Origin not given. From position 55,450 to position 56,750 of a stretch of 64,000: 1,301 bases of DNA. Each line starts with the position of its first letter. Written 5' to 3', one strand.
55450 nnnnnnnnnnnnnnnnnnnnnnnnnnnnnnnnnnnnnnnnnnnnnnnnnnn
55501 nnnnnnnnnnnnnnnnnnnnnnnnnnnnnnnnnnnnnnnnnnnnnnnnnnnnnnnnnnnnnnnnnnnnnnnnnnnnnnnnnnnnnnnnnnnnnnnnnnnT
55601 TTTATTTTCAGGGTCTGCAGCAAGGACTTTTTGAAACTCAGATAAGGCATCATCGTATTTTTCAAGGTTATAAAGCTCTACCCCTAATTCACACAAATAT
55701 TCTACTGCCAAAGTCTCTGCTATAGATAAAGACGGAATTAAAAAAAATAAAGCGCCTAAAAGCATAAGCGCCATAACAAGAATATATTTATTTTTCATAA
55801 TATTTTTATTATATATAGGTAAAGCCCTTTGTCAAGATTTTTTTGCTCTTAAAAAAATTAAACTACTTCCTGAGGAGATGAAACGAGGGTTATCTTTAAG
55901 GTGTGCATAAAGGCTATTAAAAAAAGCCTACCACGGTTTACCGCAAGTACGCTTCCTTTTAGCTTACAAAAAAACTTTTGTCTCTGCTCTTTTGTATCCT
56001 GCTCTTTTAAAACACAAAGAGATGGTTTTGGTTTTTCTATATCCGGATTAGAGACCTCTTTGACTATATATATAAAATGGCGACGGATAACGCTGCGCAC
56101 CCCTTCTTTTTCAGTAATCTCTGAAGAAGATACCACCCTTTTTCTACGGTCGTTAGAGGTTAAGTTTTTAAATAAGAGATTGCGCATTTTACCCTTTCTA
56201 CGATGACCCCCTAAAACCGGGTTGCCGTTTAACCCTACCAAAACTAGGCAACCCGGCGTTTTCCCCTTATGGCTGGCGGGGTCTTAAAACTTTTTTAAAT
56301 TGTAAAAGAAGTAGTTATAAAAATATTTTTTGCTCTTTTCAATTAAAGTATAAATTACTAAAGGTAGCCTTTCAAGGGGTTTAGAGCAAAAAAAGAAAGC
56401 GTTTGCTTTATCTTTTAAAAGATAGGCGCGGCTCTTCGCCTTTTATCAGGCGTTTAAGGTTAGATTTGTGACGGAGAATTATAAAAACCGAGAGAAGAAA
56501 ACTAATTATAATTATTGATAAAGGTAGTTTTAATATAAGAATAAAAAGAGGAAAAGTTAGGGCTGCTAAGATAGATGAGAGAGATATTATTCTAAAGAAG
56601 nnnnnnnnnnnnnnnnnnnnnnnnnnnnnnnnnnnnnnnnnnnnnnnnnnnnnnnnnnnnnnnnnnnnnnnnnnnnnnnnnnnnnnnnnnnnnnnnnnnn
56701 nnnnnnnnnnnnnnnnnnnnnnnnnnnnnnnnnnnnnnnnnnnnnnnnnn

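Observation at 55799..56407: Unannotated ~600-nt island with consensus promoter, nested GC-rich hairpins with alternative pairings and a small basic ORF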

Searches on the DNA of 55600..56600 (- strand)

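Call 4: search_rna_families(source=window, start=55600, end=56600, threshold=evalue, max_evalue=10, show_alignments=3)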
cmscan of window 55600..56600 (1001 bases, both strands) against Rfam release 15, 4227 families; matches with E-value up to 10: 7.
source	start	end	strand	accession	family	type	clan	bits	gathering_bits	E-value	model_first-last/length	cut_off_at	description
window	55810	55930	+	RF01981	PCGEM1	Gene; lncRNA;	-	21.4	75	2.8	1-132/132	no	Prostate-specific transcript 1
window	55768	55815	-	RF03494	mir-4680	Gene; miRNA;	-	16.4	78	8.6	1-69/69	no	mir-4680 microRNA precursor family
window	56164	56421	-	RF04150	MIR2655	Gene; miRNA;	-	16.3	122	7.7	1-267/267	no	MIR2655 microRNA precursor family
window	56210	56265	+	RF01791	F6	Gene; sRNA;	-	16.3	46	8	1-57/57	no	F6 TB sRNA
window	56115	56189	+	RF01637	ceN47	Gene; snRNA; snoRNA; CD-box;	-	14.2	35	3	1-155/155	no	Nematode snoRNA ceN47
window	56325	56363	+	RF02060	STnc410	Gene; sRNA;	-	13.2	50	4.7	1-158/158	no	Enterobacterial sRNA STnc410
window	56320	56473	+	RF01794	sok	Gene; antitoxin;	-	12.4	59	5.3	1-157/157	no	sok antitoxin (CssrC)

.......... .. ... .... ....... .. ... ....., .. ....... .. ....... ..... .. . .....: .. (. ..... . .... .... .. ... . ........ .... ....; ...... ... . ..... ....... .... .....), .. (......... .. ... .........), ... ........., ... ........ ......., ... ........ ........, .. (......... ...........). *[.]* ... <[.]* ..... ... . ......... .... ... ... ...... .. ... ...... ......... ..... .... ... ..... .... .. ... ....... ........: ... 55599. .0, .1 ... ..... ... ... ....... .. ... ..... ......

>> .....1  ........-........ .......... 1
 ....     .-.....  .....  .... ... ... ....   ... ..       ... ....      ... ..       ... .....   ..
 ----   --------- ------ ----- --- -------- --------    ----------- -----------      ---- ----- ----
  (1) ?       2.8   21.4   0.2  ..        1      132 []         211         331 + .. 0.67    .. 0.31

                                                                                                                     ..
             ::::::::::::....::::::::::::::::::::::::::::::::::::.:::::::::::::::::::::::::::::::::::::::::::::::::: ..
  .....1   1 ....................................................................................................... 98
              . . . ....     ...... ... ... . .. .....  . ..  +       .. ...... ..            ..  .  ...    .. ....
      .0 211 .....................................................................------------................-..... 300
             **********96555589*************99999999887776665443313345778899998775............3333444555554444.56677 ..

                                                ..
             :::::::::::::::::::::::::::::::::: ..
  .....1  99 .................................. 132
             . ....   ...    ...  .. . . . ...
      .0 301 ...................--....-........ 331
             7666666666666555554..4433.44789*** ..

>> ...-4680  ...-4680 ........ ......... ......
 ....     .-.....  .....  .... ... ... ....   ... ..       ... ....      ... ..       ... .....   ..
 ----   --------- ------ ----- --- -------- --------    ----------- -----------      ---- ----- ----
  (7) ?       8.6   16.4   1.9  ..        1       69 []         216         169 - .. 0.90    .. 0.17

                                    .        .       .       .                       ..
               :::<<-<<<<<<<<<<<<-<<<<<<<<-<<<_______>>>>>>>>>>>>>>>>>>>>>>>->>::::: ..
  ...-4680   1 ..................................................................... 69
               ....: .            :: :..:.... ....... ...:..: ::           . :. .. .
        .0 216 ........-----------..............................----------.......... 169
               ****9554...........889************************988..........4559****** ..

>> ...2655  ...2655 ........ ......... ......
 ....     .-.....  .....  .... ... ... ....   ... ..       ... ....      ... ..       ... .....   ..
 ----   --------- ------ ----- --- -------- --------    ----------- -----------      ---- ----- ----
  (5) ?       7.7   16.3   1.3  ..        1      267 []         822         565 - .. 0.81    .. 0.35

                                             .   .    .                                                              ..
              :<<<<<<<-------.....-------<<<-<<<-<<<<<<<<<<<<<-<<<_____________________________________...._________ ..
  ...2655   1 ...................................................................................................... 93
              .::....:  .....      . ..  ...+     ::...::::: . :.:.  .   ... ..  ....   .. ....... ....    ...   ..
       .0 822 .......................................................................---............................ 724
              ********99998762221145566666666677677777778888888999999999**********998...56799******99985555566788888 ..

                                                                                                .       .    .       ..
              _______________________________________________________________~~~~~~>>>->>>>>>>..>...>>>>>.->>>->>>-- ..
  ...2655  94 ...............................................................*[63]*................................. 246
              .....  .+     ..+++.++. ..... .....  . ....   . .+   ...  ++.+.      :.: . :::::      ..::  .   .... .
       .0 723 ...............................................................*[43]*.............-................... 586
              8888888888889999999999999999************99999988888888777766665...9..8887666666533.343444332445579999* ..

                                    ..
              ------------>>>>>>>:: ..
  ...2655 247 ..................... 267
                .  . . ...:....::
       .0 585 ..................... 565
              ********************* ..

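Call 28: search_rna_families(sources=[L008, L024, L044, L048, L034, L025, L070, L069, L078, L073, L053], threshold=evalue, max_evalue=0.1)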
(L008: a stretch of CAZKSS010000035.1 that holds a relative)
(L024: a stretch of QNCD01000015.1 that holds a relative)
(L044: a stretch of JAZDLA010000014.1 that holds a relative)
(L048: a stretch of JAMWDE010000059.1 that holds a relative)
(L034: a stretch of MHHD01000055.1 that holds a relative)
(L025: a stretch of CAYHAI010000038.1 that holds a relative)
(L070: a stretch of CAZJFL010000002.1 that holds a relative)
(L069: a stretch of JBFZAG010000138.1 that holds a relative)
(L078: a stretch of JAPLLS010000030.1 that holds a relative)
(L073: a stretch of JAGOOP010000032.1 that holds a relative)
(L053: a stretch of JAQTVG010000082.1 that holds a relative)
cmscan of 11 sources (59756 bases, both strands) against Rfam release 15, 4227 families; matches with E-value up to 0.1: 7.
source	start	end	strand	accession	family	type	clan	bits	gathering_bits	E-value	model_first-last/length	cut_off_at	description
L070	4863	5256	+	RF00010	RNaseP_bact_a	Gene; ribozyme;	CL00002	167.3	100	3.1e-52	1-367/367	no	Bacterial RNase P class A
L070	3556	3629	+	RF00005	tRNA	Gene; tRNA;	CL00001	74.2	29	2e-14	1-71/71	no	tRNA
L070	3405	3477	+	RF00005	tRNA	Gene; tRNA;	CL00001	73.7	29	2.7e-14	1-71/71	no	tRNA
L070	3556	3630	-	RF04354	Plastid-ycf2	Cis-reg;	-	42.2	65.7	1.5e-05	1-75/75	no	Plastid-ycf2 5UTR RNA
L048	2378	2470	+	RF01051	c-di-GMP-I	Cis-reg; riboswitch;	CL00126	36.2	35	0.0019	1-87/87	no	c-di-GMP-I riboswitch aptamer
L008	1413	1536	+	RF03167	c-di-GMP-I-GGC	Cis-reg; riboswitch;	CL00126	30.5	59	0.0033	1-80/80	no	c-di-GMP-I-GGC riboswitch aptamer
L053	3359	3420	+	RF04099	MIR837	Gene; miRNA;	-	30.4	117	0.041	1-122/122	no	MIR837 microRNA precursor family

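Call 30: search_rna_families(sources=[L048, L008, L024, L044], threshold=evalue, max_evalue=1, show_alignments=6)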
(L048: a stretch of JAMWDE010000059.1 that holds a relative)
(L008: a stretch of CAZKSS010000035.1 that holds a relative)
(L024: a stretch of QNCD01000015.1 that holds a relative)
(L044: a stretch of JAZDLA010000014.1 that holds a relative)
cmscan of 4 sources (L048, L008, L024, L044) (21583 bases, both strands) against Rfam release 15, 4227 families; matches with E-value up to 1: 3.
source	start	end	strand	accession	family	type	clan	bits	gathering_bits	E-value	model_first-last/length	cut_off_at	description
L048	2378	2470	+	RF01051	c-di-GMP-I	Cis-reg; riboswitch;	CL00126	36.2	35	0.00069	1-87/87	no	c-di-GMP-I riboswitch aptamer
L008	1413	1536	+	RF03167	c-di-GMP-I-GGC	Cis-reg; riboswitch;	CL00126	30.5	59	0.0012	1-80/80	no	c-di-GMP-I-GGC riboswitch aptamer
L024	2848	2941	+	RF01051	c-di-GMP-I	Cis-reg; riboswitch;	CL00126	25.4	35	0.29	1-87/87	no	c-di-GMP-I riboswitch aptamer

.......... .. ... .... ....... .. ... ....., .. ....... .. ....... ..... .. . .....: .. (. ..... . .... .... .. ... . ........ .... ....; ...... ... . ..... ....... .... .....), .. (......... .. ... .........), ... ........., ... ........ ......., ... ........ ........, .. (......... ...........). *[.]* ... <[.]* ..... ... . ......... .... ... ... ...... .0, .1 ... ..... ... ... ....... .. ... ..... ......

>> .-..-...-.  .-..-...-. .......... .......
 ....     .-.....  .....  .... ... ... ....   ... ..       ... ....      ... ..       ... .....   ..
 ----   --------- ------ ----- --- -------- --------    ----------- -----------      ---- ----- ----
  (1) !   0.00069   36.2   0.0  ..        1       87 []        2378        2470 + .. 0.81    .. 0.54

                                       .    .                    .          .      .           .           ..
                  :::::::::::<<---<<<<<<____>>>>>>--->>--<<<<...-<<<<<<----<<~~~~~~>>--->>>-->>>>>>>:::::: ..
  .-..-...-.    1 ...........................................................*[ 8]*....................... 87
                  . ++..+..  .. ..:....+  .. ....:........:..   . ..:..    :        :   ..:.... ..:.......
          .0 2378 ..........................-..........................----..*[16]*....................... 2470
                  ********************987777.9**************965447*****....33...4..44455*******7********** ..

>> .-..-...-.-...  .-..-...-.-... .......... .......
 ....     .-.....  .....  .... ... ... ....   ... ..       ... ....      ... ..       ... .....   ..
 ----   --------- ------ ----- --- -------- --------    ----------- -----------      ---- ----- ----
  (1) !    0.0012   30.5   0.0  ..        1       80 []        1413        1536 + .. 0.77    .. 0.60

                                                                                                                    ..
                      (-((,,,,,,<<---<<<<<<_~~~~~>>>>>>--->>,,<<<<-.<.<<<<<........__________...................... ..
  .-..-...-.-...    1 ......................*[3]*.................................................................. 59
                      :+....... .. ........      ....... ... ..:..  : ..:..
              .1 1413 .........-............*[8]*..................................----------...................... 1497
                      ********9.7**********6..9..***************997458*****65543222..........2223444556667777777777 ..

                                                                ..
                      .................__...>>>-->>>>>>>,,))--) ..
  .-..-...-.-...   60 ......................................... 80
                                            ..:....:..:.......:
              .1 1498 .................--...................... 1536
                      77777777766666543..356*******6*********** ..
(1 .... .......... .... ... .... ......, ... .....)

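Call 37: build_rna_model(alignment_id=A2, structure=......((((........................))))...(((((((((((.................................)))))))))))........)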
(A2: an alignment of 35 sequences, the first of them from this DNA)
Model R1 built from alignment A2 (35 sequences, 104 columns); structure: as given.
model positions 90; base pairs 15; branch points 1; effective number of sequences 5.23; information 0.633 bits per position. Calibrated on 0.2 Mb of random sequence (short: E-values are rough).
structure used (alignment columns):
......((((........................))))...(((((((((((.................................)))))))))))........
